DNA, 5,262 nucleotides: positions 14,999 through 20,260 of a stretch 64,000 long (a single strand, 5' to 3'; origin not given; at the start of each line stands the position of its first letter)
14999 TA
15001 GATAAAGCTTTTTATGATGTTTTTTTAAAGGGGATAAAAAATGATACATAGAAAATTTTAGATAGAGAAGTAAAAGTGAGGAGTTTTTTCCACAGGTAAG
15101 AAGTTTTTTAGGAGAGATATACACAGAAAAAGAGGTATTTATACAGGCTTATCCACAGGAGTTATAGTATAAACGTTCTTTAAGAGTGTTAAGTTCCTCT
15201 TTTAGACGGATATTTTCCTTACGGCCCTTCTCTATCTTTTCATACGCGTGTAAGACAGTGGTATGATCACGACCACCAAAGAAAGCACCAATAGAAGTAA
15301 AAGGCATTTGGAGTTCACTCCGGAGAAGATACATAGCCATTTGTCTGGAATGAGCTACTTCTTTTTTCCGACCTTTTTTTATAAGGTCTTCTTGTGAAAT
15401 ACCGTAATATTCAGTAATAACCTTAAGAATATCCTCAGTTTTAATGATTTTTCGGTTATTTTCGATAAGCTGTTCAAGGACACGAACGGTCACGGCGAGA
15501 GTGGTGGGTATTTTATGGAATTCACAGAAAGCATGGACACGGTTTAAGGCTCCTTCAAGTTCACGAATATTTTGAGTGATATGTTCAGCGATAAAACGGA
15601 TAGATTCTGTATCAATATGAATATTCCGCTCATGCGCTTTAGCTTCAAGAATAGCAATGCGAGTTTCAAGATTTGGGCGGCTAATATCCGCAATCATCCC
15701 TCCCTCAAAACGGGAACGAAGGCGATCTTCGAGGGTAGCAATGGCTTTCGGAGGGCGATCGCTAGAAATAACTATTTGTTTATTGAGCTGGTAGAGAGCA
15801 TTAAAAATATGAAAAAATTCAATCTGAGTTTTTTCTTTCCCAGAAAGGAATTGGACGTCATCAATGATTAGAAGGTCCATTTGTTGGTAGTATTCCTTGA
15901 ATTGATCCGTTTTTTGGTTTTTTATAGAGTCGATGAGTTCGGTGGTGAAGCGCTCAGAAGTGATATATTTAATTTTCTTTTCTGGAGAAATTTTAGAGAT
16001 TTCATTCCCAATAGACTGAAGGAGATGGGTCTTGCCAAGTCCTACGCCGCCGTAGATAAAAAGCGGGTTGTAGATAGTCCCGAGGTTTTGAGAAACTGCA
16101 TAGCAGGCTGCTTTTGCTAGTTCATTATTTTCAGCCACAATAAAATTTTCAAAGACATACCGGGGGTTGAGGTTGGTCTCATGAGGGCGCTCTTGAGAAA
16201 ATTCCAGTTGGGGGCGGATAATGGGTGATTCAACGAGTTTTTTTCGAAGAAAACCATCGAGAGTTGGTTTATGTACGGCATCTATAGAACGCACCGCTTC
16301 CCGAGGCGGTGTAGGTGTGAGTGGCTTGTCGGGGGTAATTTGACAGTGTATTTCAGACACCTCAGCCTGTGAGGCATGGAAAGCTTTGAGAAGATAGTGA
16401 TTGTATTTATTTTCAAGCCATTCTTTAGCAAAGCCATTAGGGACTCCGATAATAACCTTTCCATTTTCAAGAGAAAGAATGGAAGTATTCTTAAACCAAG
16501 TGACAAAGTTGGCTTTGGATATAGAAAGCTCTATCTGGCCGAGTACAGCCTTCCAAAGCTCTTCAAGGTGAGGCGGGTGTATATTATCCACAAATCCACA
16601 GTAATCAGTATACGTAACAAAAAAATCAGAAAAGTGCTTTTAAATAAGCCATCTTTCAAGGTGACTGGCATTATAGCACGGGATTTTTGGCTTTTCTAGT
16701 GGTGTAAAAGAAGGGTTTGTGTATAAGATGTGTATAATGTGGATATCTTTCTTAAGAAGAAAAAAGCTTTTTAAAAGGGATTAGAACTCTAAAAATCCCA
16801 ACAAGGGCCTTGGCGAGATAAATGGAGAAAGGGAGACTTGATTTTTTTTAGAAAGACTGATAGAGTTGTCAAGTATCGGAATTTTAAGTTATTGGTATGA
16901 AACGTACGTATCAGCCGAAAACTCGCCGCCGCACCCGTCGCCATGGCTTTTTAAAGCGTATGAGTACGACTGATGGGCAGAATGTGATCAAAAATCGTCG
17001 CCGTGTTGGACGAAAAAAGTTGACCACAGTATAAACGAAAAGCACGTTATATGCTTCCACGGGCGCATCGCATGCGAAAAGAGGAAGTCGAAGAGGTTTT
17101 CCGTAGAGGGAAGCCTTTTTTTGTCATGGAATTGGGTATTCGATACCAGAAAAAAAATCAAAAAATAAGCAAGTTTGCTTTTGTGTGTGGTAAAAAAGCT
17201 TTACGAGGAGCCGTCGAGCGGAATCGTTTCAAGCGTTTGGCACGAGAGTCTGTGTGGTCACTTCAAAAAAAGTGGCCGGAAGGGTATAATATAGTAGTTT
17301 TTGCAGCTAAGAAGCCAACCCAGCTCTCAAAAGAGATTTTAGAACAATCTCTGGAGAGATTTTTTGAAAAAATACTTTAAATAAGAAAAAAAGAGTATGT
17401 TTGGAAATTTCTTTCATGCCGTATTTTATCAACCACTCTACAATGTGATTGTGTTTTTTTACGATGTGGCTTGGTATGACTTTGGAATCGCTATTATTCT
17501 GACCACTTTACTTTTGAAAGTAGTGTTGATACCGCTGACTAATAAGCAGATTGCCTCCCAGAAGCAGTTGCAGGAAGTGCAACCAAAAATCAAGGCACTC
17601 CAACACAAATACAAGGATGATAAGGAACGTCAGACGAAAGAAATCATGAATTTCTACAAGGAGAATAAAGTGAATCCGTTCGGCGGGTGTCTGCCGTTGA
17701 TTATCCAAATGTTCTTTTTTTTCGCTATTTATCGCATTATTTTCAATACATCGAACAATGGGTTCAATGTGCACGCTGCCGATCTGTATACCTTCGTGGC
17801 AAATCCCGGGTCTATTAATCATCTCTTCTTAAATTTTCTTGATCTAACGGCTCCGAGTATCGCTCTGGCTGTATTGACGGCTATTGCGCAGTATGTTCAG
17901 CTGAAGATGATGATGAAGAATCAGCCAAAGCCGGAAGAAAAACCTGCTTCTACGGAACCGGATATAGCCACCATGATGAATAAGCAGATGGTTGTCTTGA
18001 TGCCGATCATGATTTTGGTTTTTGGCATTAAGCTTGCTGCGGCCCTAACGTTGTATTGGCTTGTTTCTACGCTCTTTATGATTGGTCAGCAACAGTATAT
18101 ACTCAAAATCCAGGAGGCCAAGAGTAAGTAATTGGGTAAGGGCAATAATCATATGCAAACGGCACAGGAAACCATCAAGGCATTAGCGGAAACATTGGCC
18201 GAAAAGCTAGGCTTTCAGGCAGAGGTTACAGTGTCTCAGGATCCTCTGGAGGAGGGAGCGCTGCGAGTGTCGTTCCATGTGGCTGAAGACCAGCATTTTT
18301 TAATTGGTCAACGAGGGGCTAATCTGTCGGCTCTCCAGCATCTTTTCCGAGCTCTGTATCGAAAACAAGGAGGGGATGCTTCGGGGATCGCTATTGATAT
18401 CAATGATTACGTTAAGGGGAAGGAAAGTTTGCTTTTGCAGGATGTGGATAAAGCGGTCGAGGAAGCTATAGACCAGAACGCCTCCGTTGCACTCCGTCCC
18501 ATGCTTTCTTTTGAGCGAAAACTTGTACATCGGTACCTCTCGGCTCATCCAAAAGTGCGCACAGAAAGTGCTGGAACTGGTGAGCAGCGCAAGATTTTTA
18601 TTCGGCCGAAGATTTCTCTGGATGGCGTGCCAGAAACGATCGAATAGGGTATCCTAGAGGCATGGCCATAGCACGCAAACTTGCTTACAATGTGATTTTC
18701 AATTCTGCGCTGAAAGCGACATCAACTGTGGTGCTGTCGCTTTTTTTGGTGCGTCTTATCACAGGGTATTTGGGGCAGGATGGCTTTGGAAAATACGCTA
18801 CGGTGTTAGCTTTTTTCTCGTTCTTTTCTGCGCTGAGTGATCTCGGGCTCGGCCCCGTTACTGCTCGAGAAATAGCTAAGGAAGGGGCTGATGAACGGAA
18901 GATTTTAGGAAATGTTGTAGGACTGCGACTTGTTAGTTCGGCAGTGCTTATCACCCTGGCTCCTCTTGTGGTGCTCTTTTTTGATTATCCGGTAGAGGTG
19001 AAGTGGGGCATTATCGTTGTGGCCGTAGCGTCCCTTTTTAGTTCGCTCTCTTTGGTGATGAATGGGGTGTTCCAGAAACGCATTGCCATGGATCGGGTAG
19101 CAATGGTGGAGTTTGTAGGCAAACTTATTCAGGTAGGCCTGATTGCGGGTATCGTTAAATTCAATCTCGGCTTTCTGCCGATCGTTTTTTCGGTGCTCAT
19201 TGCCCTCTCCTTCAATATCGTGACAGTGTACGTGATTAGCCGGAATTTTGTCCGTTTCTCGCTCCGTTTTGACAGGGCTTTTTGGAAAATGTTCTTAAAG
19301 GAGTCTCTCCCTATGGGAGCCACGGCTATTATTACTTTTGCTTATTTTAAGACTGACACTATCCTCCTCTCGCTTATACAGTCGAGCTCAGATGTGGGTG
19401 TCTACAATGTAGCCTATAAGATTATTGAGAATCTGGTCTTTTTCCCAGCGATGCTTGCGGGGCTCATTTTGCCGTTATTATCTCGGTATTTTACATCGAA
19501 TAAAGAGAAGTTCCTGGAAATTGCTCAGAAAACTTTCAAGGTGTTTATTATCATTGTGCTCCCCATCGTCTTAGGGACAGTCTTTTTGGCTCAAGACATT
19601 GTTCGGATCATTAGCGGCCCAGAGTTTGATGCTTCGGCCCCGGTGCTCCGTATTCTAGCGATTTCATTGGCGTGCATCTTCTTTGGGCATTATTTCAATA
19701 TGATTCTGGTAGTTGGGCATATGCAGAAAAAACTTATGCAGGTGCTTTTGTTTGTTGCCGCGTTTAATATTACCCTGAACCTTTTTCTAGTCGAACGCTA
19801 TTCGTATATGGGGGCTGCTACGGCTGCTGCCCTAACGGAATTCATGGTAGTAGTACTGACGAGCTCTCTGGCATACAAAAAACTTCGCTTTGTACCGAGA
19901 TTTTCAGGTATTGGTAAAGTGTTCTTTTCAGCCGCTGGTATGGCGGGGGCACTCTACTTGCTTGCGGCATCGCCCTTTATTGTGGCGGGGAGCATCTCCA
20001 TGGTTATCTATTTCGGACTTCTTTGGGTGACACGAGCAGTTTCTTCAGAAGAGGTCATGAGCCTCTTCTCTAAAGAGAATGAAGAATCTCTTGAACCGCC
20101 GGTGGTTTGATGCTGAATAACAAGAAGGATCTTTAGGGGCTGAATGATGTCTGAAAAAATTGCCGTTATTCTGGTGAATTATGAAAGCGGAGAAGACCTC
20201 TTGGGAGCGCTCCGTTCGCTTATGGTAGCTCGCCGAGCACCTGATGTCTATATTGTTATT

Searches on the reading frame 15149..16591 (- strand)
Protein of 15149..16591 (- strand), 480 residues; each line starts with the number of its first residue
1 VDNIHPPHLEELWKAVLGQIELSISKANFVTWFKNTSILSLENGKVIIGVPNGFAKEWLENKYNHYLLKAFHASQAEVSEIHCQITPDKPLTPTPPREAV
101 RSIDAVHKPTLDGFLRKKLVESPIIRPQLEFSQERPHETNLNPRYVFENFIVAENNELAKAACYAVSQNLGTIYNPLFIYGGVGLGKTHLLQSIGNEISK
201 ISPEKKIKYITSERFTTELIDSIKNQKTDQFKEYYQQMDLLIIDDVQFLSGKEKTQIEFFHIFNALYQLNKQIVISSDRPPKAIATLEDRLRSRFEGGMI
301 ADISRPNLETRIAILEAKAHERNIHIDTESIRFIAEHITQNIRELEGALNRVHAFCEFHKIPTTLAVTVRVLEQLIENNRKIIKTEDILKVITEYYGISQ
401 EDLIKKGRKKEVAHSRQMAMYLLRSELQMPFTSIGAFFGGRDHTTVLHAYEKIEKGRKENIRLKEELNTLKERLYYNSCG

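Call 7: search_protein_families(library=pfam, proteins=[window:15149-16591:-])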
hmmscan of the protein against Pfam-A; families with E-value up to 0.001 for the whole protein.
window:15149-16591:- (480 aa): 8 families
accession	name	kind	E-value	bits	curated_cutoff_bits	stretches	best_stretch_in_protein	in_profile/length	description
PF00308.24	Bac_DnaA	-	5.1e-68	228.8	23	1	141-301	1-161/162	Bacterial DnaA ATPAse domain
PF08299.17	Bac_DnaA_C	-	4.9e-26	91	31.5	1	386-453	2-69/69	Bacterial dnaA protein helix-turn-helix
PF11638.13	DnaA_N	-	1.9e-15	56.7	24.6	1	10-71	1-63/65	DnaA N-terminal domain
PF01695.23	IstB_IS21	-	1.1e-08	35.4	24.1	1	178-280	96-195/238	IstB-like ATP binding protein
PF13173.12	AAA_14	-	5.5e-05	23.6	27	1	176-254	4-79/129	AAA domain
PF22688.2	Hda_lid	-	0.00019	21.8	27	1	310-352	3-45/65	Hda, lid domain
PF01637.24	ATPase_2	-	0.00022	21.6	33.2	1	174-284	20-123/225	ATPase domain predominantly from Archaea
PF13401.12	AAA_22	-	0.00036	21.3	27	0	177-264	8-109/130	AAA domain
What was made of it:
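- Checked: dnaA is at 15149-16591, 22.3 kb away (call 7).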

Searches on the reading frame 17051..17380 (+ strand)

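Call 72: search_protein_families(library=pfam, proteins=[window:17051-17380:+])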
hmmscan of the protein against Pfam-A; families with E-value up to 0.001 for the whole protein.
window:17051-17380:+ (109 aa): 1 family
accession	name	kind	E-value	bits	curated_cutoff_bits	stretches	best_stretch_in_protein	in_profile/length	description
PF00825.24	Ribonuclease_P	-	1.6e-19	70.4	22.3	1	2-108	1-108/109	Ribonuclease P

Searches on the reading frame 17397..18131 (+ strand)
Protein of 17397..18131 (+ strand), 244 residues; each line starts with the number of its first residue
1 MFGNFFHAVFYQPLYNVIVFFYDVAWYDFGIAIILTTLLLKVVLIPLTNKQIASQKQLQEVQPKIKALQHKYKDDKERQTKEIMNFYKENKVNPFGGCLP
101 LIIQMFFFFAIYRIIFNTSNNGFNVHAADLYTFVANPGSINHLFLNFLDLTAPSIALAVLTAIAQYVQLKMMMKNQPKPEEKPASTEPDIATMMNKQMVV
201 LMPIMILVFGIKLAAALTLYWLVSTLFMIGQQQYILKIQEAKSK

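Call 72: search_protein_families(library=pfam, proteins=[window:17397-18131:+])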
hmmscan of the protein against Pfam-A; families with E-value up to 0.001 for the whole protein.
window:17397-18131:+ (244 aa): 1 family
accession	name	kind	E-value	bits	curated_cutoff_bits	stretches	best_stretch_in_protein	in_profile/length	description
PF02096.25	60KD_IMP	-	2.5e-51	174.3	35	1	29-236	1-162/163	60Kd inner membrane protein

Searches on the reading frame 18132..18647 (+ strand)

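Call 72: search_protein_families(library=pfam, proteins=[window:18132-18647:+])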
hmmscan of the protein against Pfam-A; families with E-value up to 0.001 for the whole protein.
window:18132-18647:+ (171 aa): 2 families
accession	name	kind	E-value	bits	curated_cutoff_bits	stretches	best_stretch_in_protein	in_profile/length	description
PF01424.28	R3H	-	7.2e-13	48.8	26.8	1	106-159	8-60/60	R3H domain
PF13083.13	KH_KhpA-B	-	6.2e-06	26.5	32.1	1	16-80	1-66/73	KhpA/KhpB, KH domain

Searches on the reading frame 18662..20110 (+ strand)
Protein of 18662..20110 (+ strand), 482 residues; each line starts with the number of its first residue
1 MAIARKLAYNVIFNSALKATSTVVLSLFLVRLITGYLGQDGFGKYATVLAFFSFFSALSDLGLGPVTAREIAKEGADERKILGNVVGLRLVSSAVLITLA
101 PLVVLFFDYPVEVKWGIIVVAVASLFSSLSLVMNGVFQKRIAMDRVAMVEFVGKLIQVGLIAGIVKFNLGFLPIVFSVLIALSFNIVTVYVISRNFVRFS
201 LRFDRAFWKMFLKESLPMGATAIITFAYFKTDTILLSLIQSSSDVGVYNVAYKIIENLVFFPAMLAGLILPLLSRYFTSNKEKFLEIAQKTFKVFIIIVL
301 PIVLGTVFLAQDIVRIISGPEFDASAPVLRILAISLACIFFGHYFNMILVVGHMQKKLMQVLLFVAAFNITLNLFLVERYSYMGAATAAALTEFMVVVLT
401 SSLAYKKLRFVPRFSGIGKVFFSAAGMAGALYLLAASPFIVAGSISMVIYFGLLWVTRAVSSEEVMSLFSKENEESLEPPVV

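Call 72: search_protein_families(library=pfam, proteins=[window:18662-20110:+])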
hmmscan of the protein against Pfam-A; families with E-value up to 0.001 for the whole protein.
window:18662-20110:+ (482 aa): 2 families
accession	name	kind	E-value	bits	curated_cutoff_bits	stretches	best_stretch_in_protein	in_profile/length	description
PF01943.22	Polysacc_synt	-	2.7e-26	93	28.2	1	22-276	15-273/274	Polysaccharide biosynthesis protein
PF13440.11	Polysacc_synt_3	-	3.4e-23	82.7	23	1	37-326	6-292/293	Polysaccharide biosynthesis protein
